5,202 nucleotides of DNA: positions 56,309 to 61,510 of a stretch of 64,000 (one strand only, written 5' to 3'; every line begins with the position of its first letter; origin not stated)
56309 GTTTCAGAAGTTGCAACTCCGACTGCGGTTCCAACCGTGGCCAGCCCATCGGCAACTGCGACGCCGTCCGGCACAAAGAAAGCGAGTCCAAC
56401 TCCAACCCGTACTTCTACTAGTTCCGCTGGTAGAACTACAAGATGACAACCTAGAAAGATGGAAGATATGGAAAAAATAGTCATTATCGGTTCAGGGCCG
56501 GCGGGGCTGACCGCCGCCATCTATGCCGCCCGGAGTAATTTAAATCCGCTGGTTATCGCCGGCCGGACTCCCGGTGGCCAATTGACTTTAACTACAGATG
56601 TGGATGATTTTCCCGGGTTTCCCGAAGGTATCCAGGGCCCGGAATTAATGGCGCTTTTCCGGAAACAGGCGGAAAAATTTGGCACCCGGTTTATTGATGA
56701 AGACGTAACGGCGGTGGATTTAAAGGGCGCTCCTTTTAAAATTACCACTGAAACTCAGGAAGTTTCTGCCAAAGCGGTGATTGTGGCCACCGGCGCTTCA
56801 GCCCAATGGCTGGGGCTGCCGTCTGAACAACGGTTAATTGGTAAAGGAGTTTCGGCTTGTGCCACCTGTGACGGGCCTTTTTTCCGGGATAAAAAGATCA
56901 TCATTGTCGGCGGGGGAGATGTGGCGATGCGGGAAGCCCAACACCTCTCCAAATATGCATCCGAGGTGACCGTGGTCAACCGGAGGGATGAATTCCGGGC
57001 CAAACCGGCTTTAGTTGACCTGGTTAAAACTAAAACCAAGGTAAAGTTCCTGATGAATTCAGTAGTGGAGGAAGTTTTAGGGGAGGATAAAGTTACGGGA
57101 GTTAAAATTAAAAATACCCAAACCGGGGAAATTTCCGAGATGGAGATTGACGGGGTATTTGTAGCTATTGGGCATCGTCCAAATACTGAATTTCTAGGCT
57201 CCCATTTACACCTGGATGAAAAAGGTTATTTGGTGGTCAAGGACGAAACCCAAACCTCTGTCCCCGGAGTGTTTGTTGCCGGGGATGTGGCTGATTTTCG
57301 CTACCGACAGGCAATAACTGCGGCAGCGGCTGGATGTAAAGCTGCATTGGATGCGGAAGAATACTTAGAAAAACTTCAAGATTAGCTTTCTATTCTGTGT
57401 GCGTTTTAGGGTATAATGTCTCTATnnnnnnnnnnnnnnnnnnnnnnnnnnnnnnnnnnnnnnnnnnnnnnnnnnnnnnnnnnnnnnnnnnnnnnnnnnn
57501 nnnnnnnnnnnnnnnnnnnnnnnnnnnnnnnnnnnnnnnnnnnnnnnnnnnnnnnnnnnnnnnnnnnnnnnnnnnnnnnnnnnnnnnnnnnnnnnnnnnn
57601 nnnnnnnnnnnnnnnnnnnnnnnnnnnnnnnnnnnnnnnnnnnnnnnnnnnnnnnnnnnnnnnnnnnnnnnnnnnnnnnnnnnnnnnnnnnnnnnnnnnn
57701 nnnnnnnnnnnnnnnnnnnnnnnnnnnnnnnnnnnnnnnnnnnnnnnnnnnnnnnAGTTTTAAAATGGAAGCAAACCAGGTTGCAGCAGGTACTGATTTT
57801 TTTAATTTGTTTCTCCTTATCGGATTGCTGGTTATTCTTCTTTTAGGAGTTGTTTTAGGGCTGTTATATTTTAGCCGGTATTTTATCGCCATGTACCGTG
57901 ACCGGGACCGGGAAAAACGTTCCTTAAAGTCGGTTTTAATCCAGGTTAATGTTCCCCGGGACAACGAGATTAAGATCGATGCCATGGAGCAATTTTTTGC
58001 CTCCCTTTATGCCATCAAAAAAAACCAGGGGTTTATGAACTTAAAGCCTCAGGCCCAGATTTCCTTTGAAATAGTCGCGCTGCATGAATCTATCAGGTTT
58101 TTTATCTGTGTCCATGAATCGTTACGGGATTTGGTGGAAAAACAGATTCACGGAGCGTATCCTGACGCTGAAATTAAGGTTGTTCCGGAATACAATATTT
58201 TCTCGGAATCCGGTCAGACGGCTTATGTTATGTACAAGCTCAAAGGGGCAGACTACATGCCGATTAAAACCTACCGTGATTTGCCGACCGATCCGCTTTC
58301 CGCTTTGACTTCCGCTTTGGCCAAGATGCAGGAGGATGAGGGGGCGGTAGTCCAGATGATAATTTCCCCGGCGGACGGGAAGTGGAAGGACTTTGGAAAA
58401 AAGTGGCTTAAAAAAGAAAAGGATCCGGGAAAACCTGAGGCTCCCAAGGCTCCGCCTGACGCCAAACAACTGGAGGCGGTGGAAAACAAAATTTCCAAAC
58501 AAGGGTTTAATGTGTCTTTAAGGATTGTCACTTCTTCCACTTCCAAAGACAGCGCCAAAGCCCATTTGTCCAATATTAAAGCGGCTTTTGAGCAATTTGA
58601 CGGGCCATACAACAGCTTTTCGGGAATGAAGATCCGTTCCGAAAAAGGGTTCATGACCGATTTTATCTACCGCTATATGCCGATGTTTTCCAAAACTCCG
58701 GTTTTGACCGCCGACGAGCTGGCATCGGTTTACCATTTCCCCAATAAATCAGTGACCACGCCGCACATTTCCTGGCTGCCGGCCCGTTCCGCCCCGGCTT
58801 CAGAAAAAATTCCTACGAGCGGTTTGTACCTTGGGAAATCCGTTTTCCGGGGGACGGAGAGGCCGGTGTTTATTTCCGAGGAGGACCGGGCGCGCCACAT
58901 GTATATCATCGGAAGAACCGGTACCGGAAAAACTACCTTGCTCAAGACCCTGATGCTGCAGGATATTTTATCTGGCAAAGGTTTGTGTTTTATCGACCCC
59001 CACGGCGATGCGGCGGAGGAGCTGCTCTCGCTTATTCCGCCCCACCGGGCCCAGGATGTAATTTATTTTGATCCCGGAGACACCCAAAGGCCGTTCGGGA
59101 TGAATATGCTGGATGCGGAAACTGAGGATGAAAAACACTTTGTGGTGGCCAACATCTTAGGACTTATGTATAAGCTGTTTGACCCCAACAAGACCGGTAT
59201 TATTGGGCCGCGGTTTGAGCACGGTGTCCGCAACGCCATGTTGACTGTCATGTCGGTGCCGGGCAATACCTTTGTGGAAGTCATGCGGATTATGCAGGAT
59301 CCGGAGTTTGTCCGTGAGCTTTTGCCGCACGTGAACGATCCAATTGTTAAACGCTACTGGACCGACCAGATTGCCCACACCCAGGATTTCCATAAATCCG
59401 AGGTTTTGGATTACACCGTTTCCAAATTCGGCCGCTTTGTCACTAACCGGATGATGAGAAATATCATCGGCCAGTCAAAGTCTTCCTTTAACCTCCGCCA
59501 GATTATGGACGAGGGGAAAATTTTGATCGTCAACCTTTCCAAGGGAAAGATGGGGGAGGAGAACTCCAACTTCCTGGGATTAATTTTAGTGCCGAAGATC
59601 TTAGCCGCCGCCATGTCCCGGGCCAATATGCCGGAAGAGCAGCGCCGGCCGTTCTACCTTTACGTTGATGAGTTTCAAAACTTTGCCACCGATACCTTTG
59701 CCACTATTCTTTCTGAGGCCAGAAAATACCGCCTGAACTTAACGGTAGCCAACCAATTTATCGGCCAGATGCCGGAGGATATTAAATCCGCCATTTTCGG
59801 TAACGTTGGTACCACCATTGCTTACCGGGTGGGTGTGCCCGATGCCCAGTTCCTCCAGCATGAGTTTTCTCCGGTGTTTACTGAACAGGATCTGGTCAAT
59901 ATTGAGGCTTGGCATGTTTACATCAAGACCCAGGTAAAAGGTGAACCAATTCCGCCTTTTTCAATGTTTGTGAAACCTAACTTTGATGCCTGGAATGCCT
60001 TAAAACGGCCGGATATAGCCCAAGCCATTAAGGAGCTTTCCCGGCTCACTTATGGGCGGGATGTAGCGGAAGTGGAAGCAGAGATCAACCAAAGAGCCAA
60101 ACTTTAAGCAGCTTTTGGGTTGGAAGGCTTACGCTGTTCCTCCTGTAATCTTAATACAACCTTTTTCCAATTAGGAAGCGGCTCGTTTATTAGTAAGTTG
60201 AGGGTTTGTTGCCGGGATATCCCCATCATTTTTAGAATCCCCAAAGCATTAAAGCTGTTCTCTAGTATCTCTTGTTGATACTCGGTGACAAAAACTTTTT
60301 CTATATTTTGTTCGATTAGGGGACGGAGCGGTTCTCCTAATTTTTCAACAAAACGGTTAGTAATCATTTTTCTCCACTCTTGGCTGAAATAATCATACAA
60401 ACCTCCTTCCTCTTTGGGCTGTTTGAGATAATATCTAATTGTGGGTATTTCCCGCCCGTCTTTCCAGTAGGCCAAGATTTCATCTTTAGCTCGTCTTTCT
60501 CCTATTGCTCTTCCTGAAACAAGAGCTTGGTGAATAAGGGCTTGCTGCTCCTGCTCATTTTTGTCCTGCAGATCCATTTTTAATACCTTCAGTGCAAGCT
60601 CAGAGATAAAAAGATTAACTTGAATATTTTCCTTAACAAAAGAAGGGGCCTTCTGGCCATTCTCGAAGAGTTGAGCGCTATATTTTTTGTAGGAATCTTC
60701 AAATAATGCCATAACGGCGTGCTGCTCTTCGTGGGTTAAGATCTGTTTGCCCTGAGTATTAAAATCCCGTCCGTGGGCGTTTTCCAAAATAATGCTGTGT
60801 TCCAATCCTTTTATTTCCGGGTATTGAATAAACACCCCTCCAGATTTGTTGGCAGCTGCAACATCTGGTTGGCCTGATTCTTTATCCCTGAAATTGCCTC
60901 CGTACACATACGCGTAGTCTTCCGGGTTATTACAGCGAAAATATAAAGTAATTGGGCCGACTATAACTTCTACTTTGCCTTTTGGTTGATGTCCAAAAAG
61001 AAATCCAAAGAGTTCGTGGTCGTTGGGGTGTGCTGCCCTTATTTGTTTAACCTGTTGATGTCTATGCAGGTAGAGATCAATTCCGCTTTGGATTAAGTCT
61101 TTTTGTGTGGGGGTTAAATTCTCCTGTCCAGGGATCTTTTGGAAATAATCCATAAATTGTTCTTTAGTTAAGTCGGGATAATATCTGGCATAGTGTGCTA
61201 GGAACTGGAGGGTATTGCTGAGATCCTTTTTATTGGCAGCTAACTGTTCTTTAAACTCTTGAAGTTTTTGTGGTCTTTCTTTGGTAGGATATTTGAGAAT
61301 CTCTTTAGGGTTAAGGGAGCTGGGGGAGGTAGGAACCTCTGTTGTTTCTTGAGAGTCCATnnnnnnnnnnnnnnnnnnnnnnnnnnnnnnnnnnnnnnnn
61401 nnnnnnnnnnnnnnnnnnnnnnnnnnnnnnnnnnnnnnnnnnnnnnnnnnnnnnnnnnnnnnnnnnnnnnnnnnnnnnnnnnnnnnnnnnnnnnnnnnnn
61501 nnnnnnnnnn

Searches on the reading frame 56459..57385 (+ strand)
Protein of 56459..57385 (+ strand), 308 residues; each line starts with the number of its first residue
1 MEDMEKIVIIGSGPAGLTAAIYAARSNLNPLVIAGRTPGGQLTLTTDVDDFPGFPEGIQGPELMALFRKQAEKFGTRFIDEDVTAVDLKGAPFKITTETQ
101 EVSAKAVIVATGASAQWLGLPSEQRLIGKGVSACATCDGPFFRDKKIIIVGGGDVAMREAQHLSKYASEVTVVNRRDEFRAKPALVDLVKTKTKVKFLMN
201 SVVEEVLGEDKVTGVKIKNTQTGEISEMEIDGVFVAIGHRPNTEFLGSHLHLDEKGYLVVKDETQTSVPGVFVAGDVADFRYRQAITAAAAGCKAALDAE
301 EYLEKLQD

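Call 8: search_protein_families(library=pfam, proteins=[window:56459-57385:+], max_evalue=0.01)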
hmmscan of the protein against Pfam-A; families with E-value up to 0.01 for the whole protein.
window:56459-57385:+ (308 aa): 17 families
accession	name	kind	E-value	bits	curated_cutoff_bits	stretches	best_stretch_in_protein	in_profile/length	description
PF07992.20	Pyr_redox_2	-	4.3e-54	184.4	26.1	1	6-292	2-291/291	Pyridine nucleotide-disulphide oxidoreductase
PF13738.12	Pyr_redox_3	-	1.4e-27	97.2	30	2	79-275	100-305/305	Pyridine nucleotide-disulphide oxidoreductase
PF00070.33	Pyr_redox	-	3.2e-16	60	22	1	146-219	1-81/82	Pyridine nucleotide-disulphide oxidoreductase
PF01266.30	DAO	-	2.7e-13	50.6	27.9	2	59-118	147-209/353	FAD dependent oxidoreductase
PF03486.20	HI0933_like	-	7.6e-10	39.1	50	1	6-34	2-30/244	HI0933-like protein Rossmann domain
PF00890.30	FAD_binding_2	-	6.4e-09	35.9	20.4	1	7-41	2-37/414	FAD binding domain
PF13241.12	NAD_binding_7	-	1.4e-07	32.5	22.1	1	142-192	5-54/104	Putative NAD(P)-binding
PF13450.12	NAD_binding_8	-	3.6e-07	30.8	21.9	1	9-46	1-39/68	NAD(P)-binding Rossmann-like domain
PF01488.26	Shikimate_DH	-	4e-07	30.6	24.3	1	142-182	10-50/138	Shikimate / quinate 5-dehydrogenase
PF12831.13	FAD_oxidored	-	3e-06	27.2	27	1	7-44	2-40/416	FAD dependent oxidoreductase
PF13434.12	Lys_Orn_oxgnase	-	0.00046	19.9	21.3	0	189-240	286-338/339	L-lysine 6-monooxygenase/L-ornithine 5-monooxygenase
PF01494.25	FAD_binding_3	-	0.00071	19.3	22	0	6-21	3-18/349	FAD binding domain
PF01946.23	Thi4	-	0.00076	19.2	26.2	1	6-36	19-50/235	Thi4 family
PF21799.2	MurD-like_N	-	0.0026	18.4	27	0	6-39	2-36/88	Mur ligase MurD-like, N-terminal domain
PF04820.20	Trp_halogenase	-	0.0042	16.4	21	0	6-26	1-21/458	Tryptophan halogenase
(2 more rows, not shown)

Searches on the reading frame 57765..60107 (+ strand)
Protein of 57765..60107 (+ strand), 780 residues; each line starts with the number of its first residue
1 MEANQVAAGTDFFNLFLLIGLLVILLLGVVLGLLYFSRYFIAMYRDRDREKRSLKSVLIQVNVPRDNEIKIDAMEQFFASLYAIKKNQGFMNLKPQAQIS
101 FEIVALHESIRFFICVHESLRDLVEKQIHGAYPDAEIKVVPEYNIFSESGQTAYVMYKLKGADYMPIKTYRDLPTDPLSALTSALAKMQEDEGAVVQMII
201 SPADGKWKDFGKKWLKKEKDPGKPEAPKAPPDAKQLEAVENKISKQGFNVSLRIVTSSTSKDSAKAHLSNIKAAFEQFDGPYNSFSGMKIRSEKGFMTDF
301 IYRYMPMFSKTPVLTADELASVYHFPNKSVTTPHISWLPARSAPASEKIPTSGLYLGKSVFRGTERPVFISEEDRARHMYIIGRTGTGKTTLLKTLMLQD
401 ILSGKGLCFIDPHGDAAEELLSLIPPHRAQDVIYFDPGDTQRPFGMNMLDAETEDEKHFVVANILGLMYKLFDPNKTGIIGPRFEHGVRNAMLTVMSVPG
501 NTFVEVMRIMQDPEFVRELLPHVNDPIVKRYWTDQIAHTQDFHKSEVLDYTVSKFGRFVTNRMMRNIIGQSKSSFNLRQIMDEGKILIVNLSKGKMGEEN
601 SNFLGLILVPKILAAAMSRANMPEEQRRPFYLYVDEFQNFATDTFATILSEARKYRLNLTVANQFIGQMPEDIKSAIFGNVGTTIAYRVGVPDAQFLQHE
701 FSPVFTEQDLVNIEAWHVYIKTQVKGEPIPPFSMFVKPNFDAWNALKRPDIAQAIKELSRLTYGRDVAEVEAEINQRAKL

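Call 8: search_protein_families(library=pfam, proteins=[window:57765-60107:+], max_evalue=0.01)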
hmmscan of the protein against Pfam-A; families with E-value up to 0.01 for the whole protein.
window:57765-60107:+ (780 aa): 11 families
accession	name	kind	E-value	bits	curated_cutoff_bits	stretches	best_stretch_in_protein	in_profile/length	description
PF01935.23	DUF87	-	3e-06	27.9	23.2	1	359-439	6-83/220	Helicase HerA, central domain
PF02534.20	T4SS-DNA_transf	-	8.8e-06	25.3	20.1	1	543-671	222-346/468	Type IV secretory system Conjugative DNA transfer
PF10412.15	TrwB_AAD_bind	-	5.9e-05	22.5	20.5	1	372-415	11-54/387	Type IV secretion-system coupling protein DNA-binding domain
PF12696.13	TraG-D_C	-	6.8e-05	23.2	22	1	629-698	1-73/126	TraM recognition site of TraD and TraG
PF13401.12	AAA_22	-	8e-05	23.4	27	1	375-400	4-29/130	AAA domain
PF24389.1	ORC-CDC6-like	-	0.0001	21.6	27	1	371-402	27-58/571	ORC-CDC6-like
PF20720.3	nSTAND3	-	0.00015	21.9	27.2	1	377-457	18-88/155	Novel STAND NTPase 3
PF01580.24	FtsK_SpoIIIE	-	0.00023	21.1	24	1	364-398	27-61/221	FtsK/SpoIIIE family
PF13191.12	AAA_16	-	0.00045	21.2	32.6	0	374-397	22-45/167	AAA ATPase domain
PF25199.1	nSTAND_NTPase5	-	0.00096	19.4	34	0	371-436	36-103/145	Novel STAND NTPase 5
PF12846.13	AAA_10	-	0.0067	15.9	27.5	0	374-416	19-61/362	AAA-like domain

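Call 60: search_protein_families(library=ncbifam, proteins=[window:57765-60107:+], max_evalue=0.001)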
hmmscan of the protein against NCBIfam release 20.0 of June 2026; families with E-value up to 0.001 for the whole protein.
window:57765-60107:+ (780 aa): 8 families
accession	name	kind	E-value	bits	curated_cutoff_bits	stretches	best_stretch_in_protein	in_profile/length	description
TIGR03743.1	SXT_TraD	subfamily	2.9e-15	55.7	366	1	357-416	153-215/636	conjugative transfer system coupling protein TraD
NF041447.1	TrbC_conju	equivalog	6.2e-10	38.2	800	1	337-413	90-166/685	F-type conjugative transfer protein TrbC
TIGR03754.1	conj_TOL_TraD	equivalog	2.7e-09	36.1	647.55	1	363-416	167-220/643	type IV conjugative transfer system coupling protein TraD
NF045973.1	conju_CD1115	equivalog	4.3e-08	32.4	250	1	571-685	235-353/442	VirD4-like conjugal transfer protein, CD1115 family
NF053655.1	CedD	equivalog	9.9e-06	24.5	600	0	356-421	201-266/527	DNA-translocating ATPase CedD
NF041017.1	DNA_import_CedB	equivalog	1.4e-05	23.9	700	1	333-420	231-320/590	DNA import protein CedB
TIGR00929.1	VirB4_CagE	subfamily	3.2e-05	22.3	643.1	1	378-711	439-722/792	VirB4 family type IV secretion/conjugal transfer ATPase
NF045975.1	VirB4_plasma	equivalog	0.0002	19.2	590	1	372-413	510-552/894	Mbov_0397 family ICE element conjugal transfer ATPase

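Call 83: search_protein_families(library=padloc, proteins=[window:57765-60107:+], max_evalue=0.01)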
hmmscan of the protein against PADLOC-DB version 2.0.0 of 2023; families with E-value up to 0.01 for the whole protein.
window:57765-60107:+ (780 aa): 6 families
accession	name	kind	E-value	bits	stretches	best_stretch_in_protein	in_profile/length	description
PDLC04140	mad8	-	5.1e-20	70.2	1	375-699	26-264/314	mads_8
PDLC04103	HerA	-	1.3e-07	28.3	1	635-689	459-509/579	-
PDLC04105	HerA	-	1.5e-06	25.1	1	636-690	439-489/576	-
PDLC05065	PDC-S68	-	0.00023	17.1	1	377-417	621-661/1221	-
PDLC01055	HerA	-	0.00042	17.2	1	366-399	147-180/532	Type III coevolved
PDLC02684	DndH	-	0.0082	11.6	0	376-400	1367-1391/1715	DndH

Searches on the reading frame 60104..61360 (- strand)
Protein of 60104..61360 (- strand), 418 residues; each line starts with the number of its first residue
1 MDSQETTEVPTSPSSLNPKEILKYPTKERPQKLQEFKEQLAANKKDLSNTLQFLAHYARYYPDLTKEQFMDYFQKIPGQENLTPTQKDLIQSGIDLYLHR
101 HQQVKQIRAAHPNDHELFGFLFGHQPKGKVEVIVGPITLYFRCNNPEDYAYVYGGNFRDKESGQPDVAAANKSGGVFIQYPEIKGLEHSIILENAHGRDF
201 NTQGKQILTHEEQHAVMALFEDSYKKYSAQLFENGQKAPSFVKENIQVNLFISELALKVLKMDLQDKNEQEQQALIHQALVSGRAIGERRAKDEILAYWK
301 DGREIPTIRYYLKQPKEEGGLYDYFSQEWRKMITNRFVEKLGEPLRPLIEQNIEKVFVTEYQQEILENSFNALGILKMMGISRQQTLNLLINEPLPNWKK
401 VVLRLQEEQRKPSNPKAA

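Call 8: search_protein_families(library=pfam, proteins=[window:60104-61360:-], max_evalue=0.01)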
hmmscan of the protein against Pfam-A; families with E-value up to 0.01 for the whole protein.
window:60104-61360:- (418 aa): 0 families

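Call 60: search_protein_families(library=ncbifam, proteins=[window:60104-61360:-], max_evalue=0.001)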
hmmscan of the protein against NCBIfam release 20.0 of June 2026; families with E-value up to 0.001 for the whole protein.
window:60104-61360:- (418 aa): 0 families

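Call 61: search_protein_families(library=phrogs, proteins=[window:60104-61360:-], max_evalue=0.001)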
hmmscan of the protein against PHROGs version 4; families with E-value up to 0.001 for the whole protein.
window:60104-61360:- (418 aa): 0 families

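Call 82: search_solved_structures(query=window:60104-61360:-, max_evalue=1)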
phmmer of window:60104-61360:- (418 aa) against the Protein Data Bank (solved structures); distinct sequences matched with E-value up to 1: 7.
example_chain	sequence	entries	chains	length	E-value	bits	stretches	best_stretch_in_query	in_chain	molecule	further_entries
3gcg_B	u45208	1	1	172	0.053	15.5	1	249-385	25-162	L0028 (Mitochondria associated protein)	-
5jtg_A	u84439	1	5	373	0.16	13.9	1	18-99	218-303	Cobalt/magnesium transport protein CorA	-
5jrw_A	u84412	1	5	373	0.4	12.6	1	18-99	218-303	Cobalt/magnesium transport protein CorA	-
3us6_A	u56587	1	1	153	0.76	11.7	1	235-318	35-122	Histidine-containing Phosphotransfer Protein type 1, MtHPt1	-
3jcf_A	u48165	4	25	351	0.84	11.5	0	18-99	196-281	Magnesium transport protein CorA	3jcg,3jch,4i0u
2bbj_A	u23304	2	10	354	0.85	11.5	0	18-99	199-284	divalent cation transport-related protein | Magnesium transport protein corA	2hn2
2iub_A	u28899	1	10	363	0.89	11.4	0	18-99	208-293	DIVALENT CATION TRANSPORT-RELATED PROTEIN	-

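Call 83: search_protein_families(library=padloc, proteins=[window:60104-61360:-], max_evalue=0.01)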
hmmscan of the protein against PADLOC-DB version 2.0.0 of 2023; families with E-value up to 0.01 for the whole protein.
window:60104-61360:- (418 aa): 0 families
